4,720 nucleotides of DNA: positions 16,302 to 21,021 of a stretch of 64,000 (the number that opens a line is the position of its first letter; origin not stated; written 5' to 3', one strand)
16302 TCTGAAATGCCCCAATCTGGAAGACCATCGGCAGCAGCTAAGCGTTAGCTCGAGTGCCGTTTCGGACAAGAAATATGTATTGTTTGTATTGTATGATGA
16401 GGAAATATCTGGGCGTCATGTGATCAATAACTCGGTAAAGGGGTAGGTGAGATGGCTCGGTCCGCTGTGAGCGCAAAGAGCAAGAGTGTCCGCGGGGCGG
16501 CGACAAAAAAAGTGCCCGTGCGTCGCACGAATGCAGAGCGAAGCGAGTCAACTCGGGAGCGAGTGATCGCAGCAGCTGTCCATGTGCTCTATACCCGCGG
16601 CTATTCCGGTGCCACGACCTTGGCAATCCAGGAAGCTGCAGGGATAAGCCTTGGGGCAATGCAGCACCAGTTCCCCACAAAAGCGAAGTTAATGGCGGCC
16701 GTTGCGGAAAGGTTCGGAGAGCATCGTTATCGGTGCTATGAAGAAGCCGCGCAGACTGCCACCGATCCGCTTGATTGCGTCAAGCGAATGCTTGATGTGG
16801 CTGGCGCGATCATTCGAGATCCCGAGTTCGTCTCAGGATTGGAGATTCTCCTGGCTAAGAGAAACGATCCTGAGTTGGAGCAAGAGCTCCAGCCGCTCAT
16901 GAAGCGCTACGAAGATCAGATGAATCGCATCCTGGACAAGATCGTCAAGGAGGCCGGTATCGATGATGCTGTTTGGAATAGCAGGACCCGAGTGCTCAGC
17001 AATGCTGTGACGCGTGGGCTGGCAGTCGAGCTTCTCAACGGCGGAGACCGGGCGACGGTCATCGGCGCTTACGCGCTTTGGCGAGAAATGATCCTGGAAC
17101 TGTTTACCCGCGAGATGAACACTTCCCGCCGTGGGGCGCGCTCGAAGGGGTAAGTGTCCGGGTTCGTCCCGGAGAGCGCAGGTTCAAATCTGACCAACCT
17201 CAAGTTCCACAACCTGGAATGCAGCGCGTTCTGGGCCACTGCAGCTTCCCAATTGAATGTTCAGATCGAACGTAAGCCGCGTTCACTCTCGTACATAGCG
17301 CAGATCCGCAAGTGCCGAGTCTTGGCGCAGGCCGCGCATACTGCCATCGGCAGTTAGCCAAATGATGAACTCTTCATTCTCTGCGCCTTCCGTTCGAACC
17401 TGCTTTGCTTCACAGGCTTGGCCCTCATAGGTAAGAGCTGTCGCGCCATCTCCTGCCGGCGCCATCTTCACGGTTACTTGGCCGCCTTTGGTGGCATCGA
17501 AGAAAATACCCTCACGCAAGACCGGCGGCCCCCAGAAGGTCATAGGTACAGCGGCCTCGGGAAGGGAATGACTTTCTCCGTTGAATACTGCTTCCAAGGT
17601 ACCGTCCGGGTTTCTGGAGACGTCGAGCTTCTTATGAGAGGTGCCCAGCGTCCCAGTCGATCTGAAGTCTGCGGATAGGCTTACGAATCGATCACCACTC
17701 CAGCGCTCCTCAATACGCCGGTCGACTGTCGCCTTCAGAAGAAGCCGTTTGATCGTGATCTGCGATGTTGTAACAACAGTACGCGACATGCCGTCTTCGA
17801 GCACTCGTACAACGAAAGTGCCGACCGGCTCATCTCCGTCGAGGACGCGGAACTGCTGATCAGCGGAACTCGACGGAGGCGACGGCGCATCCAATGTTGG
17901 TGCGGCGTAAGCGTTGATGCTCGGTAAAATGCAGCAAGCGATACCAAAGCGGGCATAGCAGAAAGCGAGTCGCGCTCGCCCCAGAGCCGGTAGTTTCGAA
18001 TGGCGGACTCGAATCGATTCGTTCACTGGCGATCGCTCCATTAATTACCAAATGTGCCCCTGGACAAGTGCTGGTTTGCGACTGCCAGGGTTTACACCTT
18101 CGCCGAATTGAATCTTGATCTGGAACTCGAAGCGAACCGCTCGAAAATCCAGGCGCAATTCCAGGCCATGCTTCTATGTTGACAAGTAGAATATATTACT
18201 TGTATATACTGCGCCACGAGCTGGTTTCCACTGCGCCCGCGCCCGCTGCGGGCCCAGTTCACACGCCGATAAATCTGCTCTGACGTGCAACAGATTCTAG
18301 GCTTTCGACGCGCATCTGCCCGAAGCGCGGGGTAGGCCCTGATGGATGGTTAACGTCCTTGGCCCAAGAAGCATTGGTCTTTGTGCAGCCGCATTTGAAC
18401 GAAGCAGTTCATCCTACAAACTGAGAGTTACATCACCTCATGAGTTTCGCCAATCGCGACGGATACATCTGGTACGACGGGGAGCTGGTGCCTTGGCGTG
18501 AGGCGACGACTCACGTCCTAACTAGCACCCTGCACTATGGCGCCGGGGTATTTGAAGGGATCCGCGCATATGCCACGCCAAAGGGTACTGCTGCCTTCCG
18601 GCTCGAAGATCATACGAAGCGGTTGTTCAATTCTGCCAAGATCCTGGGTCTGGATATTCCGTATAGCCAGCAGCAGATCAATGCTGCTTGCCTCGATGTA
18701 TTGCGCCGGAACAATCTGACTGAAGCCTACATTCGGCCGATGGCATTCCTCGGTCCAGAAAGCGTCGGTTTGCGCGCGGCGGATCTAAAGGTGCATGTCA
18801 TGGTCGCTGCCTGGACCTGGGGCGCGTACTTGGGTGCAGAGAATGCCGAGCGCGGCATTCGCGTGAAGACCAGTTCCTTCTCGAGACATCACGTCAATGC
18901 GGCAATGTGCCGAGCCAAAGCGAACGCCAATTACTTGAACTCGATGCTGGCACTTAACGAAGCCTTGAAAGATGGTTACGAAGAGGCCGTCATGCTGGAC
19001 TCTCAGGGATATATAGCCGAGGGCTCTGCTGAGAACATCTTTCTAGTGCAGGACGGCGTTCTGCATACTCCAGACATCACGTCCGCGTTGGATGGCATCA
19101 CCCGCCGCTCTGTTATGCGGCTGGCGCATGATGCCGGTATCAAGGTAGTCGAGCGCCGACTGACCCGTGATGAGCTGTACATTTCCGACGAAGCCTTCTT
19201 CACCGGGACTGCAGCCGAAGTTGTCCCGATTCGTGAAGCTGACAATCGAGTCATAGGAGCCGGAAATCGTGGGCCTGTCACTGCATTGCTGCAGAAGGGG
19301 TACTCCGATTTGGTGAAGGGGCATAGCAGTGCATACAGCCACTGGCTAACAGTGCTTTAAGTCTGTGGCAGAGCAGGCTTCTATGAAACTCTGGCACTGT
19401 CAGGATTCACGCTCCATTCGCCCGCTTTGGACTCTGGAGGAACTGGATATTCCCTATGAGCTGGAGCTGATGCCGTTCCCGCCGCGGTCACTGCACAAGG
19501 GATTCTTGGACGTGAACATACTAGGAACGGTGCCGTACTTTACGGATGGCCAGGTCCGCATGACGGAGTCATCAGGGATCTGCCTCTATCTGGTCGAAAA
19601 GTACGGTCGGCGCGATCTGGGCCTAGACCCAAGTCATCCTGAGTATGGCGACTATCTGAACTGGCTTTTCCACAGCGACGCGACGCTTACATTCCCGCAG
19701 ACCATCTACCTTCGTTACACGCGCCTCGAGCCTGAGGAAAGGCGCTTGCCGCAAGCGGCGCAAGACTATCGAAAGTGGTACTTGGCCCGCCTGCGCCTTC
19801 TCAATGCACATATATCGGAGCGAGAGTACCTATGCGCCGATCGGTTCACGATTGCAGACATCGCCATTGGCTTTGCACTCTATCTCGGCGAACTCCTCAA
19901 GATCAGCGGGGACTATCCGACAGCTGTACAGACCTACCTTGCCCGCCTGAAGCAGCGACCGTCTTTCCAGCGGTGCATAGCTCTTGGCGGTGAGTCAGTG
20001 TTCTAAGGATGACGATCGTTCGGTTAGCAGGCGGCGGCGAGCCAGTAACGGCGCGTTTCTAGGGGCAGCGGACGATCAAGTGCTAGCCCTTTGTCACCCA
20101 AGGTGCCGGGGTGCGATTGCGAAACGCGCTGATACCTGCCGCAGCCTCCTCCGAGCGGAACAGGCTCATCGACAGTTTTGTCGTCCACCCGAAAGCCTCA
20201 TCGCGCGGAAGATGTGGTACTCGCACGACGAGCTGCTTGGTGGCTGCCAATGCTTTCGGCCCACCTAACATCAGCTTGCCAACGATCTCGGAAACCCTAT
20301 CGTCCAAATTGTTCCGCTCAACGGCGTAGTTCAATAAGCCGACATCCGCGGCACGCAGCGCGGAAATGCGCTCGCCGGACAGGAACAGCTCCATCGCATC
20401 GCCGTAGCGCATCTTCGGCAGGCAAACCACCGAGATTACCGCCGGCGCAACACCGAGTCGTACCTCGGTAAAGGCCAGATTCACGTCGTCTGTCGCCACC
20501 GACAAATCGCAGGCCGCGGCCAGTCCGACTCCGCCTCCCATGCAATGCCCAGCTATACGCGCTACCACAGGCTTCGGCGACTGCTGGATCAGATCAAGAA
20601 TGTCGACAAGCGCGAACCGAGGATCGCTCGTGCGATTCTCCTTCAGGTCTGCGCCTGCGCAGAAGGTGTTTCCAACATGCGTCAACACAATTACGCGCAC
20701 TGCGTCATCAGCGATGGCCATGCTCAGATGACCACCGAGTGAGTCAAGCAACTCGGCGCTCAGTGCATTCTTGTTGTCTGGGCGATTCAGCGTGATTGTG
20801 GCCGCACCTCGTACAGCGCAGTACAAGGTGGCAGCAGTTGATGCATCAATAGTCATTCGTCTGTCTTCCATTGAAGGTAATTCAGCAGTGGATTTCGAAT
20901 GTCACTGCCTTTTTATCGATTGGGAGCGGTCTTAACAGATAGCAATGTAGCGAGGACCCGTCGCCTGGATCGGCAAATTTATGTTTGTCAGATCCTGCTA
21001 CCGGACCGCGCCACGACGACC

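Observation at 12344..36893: Five promoter-embedded copies of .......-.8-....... define an apparent regulon spanning about 25 kb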

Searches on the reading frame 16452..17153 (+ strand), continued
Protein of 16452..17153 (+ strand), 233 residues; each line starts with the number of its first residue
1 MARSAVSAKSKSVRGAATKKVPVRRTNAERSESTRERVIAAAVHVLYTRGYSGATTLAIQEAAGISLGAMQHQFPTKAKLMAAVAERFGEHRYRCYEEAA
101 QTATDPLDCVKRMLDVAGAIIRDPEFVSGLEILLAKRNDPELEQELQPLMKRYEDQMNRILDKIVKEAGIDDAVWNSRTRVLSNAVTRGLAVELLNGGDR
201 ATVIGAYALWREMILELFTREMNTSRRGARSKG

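Call 47: find_encoding_contigs(protein=P0001, flank=10000, max_places=3)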
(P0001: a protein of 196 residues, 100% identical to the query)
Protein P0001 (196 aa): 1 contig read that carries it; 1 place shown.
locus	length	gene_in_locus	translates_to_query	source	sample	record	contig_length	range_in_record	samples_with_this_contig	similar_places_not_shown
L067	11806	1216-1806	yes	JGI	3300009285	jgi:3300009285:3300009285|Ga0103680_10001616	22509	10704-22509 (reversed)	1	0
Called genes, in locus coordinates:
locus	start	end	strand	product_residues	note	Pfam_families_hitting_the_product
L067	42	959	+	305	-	PF07690:MFS_1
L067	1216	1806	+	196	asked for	PF00440:TetR_N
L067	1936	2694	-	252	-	PF19630:DUF6134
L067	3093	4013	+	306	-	PF01063:Aminotran_4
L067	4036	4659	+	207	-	PF02798:GST_N, PF13417:GST_N_3, PF13409:GST_N_2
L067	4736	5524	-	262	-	PF00378:ECH_1, PF16113:ECH_2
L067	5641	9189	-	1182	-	PF01558:POR, PF20169:DUF6537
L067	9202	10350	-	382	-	PF02771:Acyl-CoA_dh_N, PF02770:Acyl-CoA_dh_M, PF00441:Acyl-CoA_dh_1, PF08028:Acyl-CoA_dh_2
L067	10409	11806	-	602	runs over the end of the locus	PF07287:AtuA, PF23544:AtuA_ferredoxin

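Call 82: predict_structure(alignment_id=A1)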
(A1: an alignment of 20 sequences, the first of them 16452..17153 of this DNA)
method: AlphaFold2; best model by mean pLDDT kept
length: 233 residues; sequences in the alignment: 20
mean_pLDDT: 86.3   pTM: 0.77
mean pLDDT of the five models: 86.3, 86.1, 85.1, 84.8, 84.2
residues with pLDDT >= 90: 146; 70-90: 57; 50-70: 10; < 50: 20
segments of 3 or more residues with pLDDT < 50: 1-19
pLDDT, mean of each block of 10 residues (from residue 1): 43 44 73 94 94 92 95 96 96 94 94 94 89 92 96 91 90 82 88 89 95 94 79 56
secondary structure, 60 per line:
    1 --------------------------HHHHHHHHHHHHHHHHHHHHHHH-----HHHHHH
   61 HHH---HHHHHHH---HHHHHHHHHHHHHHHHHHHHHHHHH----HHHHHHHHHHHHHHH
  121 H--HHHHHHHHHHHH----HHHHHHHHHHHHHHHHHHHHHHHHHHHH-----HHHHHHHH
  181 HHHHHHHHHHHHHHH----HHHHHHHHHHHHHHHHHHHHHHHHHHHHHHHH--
elements in order: H27-49 H55-63 H67-73 H77-101 H106-121 H124-135 H140-167 H173-195 H200-231

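Call 87: fold_search(model_id=the predicted structure, library=pdb)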
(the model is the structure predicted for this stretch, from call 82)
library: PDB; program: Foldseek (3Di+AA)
matches with E <= 10: 955; with E <= 0.001: 86
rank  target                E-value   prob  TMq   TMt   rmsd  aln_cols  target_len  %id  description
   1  5wm9_A                2.1e-06  1.00  0.64  0.74   3.7       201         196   25  Crystal Structure of TetR family regulator Rv0078 from Mycobacterium tuberculosis (released 2018-07-04)
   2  6c31_A                3.3e-06  1.00  0.65  0.75   3.6       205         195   24  Crystal structure of TetR family protein Rv0078 in complex with DNA (released 2018-07-04)
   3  6c31_C                1.1e-05  1.00  0.62  0.72   4.6       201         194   21  Crystal structure of TetR family protein Rv0078 in complex with DNA (released 2018-07-04)
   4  5wm9_D                1.4e-05  1.00  0.66  0.77   3.8       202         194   23  Crystal Structure of TetR family regulator Rv0078 from Mycobacterium tuberculosis (released 2018-07-04)
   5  6hrz_A                1.5e-05  1.00  0.64  0.74   3.5       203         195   25  EthR2 in complex with compound 4 (BDM72170) (released 2019-02-27)
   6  6hrw_B                1.9e-05  1.00  0.63  0.73   3.5       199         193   24  EthR2 in complex with compound 1 (BDM14272) (released 2019-02-27)
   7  2dg8_A                2.1e-05  1.00  0.41  0.53   7.6       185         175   21  Crystal structure of the putative trasncriptional regulator SCO7518 from Streptomyces coelicolor A3(2) (released 2007-03-13)
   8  6hs0_B                3.3e-05  1.00  0.63  0.71   3.9       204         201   25  EthR2 in complex with compound 5 (BDM71847) (released 2019-02-27)
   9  5n1c_A                3.4e-05  1.00  0.63  0.73   3.6       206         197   24  Iodinated form of the Mycobacterium tuberculosis repressor EthR2 (released 2017-04-26)
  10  5icj_B                4.4e-05  1.00  0.61  0.74   3.7       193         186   22  Crystal structure of the Mycobacterium tuberculosis transcriptional repressor EthR2 in complex with BDM41420 (released 2017-04-26)
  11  5n1i_B                4.4e-05  1.00  0.61  0.73   3.8       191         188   22  unliganded form of the Mycobacterium tuberculosis repressor EthR2 (released 2017-04-26)
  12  6hrz_B                4.6e-05  1.00  0.63  0.71   3.8       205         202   25  EthR2 in complex with compound 4 (BDM72170) (released 2019-02-27)
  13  5n7o_A                4.8e-05  1.00  0.62  0.74   3.5       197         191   23  EthR2 in complex with SMARt-420 compound (released 2017-04-26)
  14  5wm9_B                5.0e-05  1.00  0.63  0.76   3.5       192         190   23  Crystal Structure of TetR family regulator Rv0078 from Mycobacterium tuberculosis (released 2018-07-04)
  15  6hry_B                5.0e-05  1.00  0.64  0.73   4.0       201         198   25  EthR2 in complex with compound 3 (BDM72719) (released 2019-02-27)
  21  6yj2_A                1.6e-04  1.00  0.51  0.61   5.4       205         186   16  Structural and DNA binding studies of the transcriptional repressor Rv2506 (BkaR) from Mycobacterium tuberculosis supp (released 2021-04-14)
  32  6yj2_C                3.0e-04  1.00  0.50  0.60   5.3       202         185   16  Structural and DNA binding studies of the transcriptional repressor Rv2506 (BkaR) from Mycobacterium tuberculosis supp (released 2021-04-14)
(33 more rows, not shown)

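Call 96: search_protein_representatives(protein=window:16452-17153:+)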
Query: 233 residues. Proteins with E-value up to 0.001 (for the whole library): 6582; up to 1e-10: 771; up to 1e-30: 16. The best 150 are listed.
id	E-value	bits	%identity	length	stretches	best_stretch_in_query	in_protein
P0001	1.4e-122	423.4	100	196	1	38-233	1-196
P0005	1.1e-62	227.8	52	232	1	9-230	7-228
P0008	3.9e-47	177.1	48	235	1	23-219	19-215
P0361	4.8e-47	176.8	41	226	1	17-228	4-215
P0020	2.4e-45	171.2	45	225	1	20-223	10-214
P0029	7.2e-45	169.7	52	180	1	17-186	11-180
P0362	1.5e-37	145.8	42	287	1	22-219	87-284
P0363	1.6e-37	145.7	42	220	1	23-220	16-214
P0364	1.7e-37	145.6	40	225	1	21-222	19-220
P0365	4.9e-36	140.8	42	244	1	16-224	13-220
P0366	3.1e-34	134.9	41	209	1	20-221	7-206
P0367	9.2e-34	133.4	40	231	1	23-218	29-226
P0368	2.6e-33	131.9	39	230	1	6-216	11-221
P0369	4.9e-33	131.0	40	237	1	16-216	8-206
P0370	5.4e-32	127.6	35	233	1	5-217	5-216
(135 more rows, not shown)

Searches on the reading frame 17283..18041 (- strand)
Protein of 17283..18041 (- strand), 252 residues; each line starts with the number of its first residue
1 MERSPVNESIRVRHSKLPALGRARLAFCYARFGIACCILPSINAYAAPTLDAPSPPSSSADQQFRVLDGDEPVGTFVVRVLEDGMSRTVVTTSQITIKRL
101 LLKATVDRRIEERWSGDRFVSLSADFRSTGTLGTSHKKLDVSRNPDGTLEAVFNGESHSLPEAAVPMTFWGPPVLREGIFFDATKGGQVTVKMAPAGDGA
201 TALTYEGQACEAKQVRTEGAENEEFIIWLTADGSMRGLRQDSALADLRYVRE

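Call 9: search_protein_families(library=pfam, proteins=[window:17283-18041:-])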
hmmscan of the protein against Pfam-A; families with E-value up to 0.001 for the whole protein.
window:17283-18041:- (252 aa): 1 family
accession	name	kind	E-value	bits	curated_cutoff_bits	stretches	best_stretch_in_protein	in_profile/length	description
PF19630.5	DUF6134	-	1.8e-18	67.7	27.9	1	64-251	1-183/184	Domain of unknown function (DUF6134)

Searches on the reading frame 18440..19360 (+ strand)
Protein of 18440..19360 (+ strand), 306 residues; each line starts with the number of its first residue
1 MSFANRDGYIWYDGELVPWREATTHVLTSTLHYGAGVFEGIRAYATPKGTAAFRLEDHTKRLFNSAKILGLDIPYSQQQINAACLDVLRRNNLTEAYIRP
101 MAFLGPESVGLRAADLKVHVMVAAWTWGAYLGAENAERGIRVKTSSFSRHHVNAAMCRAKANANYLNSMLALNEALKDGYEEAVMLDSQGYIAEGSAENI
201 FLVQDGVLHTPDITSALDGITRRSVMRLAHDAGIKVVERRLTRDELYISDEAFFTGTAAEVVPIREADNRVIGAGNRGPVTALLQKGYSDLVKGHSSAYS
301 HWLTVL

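Call 9: search_protein_families(library=pfam, proteins=[window:18440-19360:+])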
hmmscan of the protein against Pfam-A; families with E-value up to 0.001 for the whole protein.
window:18440-19360:+ (306 aa): 1 family
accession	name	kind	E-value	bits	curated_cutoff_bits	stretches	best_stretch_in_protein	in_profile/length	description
PF01063.24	Aminotran_4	-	3.6e-55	187.7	28.5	1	36-266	1-222/223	Amino-transferase class IV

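Call 12: search_protein_families(library=ncbifam, proteins=[window:18440-19360:+])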
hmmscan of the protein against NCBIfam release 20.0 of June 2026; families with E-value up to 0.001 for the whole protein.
window:18440-19360:+ (306 aa): 20 families
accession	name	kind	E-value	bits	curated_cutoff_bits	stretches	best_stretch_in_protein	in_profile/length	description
NF005146.0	PRK06606.1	equivalog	3.1e-133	443.4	279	1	4-305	3-305/307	branched-chain amino acid transaminase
TIGR01122.1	ilvE_I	equivalog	1.3e-129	431.7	245.55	1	11-305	1-297/298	branched-chain-amino-acid transaminase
NF005726.0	PRK07544.1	equivalog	2.4e-94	315.8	396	1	2-296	5-292/295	branched-chain amino acid aminotransferase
NF006185.0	PRK08320.1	subfamily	1.7e-77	260.4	363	1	9-294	4-285/292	branched-chain amino acid aminotransferase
NF009126.0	PRK12479.1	equivalog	5.2e-59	199.9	518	1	7-293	3-285/299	branched-chain-amino-acid transaminase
NF009897.0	PRK13357.1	equivalog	4.9e-44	150.5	307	1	7-304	40-355/358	branched-chain amino acid aminotransferase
NF009896.0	PRK13356.1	equivalog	1.3e-43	149.2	262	1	7-291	7-282/287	branched-chain amino acid aminotransferase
NF005209.0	PRK06680.1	subfamily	2.7e-41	141.3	320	1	9-293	4-282/286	D-amino-acid transaminase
TIGR01123.1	ilvE_II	equivalog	2e-39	135.4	250.05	1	11-304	1-311/313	branched-chain-amino-acid transaminase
TIGR01121.1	D_amino_aminoT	equivalog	2.6e-38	131.8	277.45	1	12-290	4-273/276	D-amino-acid transaminase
NF005800.0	PRK07650.1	equivalog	7.8e-37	127.1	308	1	9-293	2-277/290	aminodeoxychorismate lyase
NF009066.0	PRK12400.1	equivalog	2.4e-27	96.1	538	1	29-292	28-282/290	D-amino-acid transaminase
TIGR03461.1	pabC_Proteo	equivalog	7.1e-24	84.4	176.85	1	28-270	14-248/262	aminodeoxychorismate lyase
NF004761.0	PRK06092.1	equivalog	2.5e-23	82.6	260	1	25-270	13-250/268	aminodeoxychorismate lyase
NF005888.0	PRK07849.1-3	equivalog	9e-22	77.4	273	1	30-272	35-274/298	aminodeoxychorismate lyase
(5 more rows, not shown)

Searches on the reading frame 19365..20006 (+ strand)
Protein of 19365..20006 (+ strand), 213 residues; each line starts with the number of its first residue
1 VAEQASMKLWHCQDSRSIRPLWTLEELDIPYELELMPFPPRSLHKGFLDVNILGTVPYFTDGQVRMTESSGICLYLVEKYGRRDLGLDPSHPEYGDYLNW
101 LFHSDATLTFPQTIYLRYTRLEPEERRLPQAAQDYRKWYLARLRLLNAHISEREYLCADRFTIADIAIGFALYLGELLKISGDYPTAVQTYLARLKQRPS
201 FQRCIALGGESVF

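Call 9: search_protein_families(library=pfam, proteins=[window:19365-20006:+])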
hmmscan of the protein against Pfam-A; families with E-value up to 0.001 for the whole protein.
window:19365-20006:+ (213 aa): 3 families
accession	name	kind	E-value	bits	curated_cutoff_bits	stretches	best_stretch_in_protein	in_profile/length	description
PF13417.12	GST_N_3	-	4.3e-11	43.4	22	1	11-82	3-73/75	Glutathione S-transferase, N-terminal domain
PF13409.12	GST_N_2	-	5.7e-09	36.9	25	1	17-77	5-68/70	Glutathione S-transferase, N-terminal domain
PF02798.26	GST_N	-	8.9e-09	36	20.9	1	6-77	2-75/76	Glutathione S-transferase, N-terminal domain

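Call 57: search_protein_families(library=ncbifam, proteins=[window:19365-20006:+], max_evalue=1e-10)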
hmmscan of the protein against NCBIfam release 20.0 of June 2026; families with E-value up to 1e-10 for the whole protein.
window:19365-20006:+ (213 aa): 0 families

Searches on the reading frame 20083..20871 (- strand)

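Call 9: search_protein_families(library=pfam, proteins=[window:20083-20871:-])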
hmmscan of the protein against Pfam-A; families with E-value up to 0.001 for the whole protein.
window:20083-20871:- (262 aa): 2 families
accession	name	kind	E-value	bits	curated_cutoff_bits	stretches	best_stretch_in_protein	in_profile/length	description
PF00378.25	ECH_1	-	5.3e-42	144.3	27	1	22-259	5-249/251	Enoyl-CoA hydratase/isomerase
PF16113.10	ECH_2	-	6.7e-30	105.2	27.2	1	24-193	2-181/335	Enoyl-CoA hydratase/isomerase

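Call 12: search_protein_families(library=ncbifam, proteins=[window:20083-20871:-])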
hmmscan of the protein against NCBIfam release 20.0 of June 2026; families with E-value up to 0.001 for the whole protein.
window:20083-20871:- (262 aa): 71 families (the best 25 are shown)
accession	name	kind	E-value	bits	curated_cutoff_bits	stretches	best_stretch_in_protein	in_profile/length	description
NF005879.0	PRK07827.1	equivalog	7e-67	225.4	283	1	17-259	11-260/261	enoyl-CoA hydratase family protein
NF005675.0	PRK07468.1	equivalog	4.6e-54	183.9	350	1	19-260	11-261/262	crotonase/enoyl-CoA hydratase family protein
NF051848.1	EnCoAHydtEchA19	equivalog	3.7e-47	161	400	1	24-259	11-256/258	enoyl-CoA hydratase EchA19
NF006008.0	PRK08139.1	equivalog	9.1e-45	153.2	313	1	19-259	17-264/266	enoyl-CoA hydratase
NF006100.0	PRK08252.1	subfamily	8e-41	140.3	282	1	23-259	13-252/254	crotonase/enoyl-CoA hydratase family protein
NF042430.2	EnCoAhydt_DpgD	equivalog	3.4e-40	138.1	400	1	24-259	8-256/258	enoyl-CoA-hydratase DpgD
NF004795.0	PRK06143.1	subfamily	4.2e-39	134.6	283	1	16-253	12-256/260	enoyl-CoA hydratase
NF005802.0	PRK07657.1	equivalog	5.4e-39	134.3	363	1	21-216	12-215/260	enoyl-CoA hydratase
NF005864.0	PRK07799.1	equivalog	5e-38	130.8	316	1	25-256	20-261/266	crotonase/enoyl-CoA hydratase family protein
NF004840.0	PRK06190.1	equivalog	1.4e-36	126.4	253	1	23-240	14-238/260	enoyl-CoA hydratase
NF004227.0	PRK05674.1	equivalog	1.2e-35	123.5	426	1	16-259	9-262/271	gamma-carboxygeranoyl-CoA hydratase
NF006588.0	PRK09120.1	equivalog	1.5e-35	122.7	276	1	21-232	16-238/276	p-hydroxycinnamoyl CoA hydratase/lyase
NF004781.0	PRK06127.1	subfamily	9.1e-35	120.6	291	1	8-254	6-262/269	enoyl-CoA hydratase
NF046063.1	oxepin_alt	equivalog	7.8e-34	117.3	300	1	25-253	12-250/254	oxepin-CoA hydrolase, alternative type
NF006007.0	PRK08138.1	subfamily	1.1e-33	116.7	355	1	19-254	14-254/261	enoyl-CoA hydratase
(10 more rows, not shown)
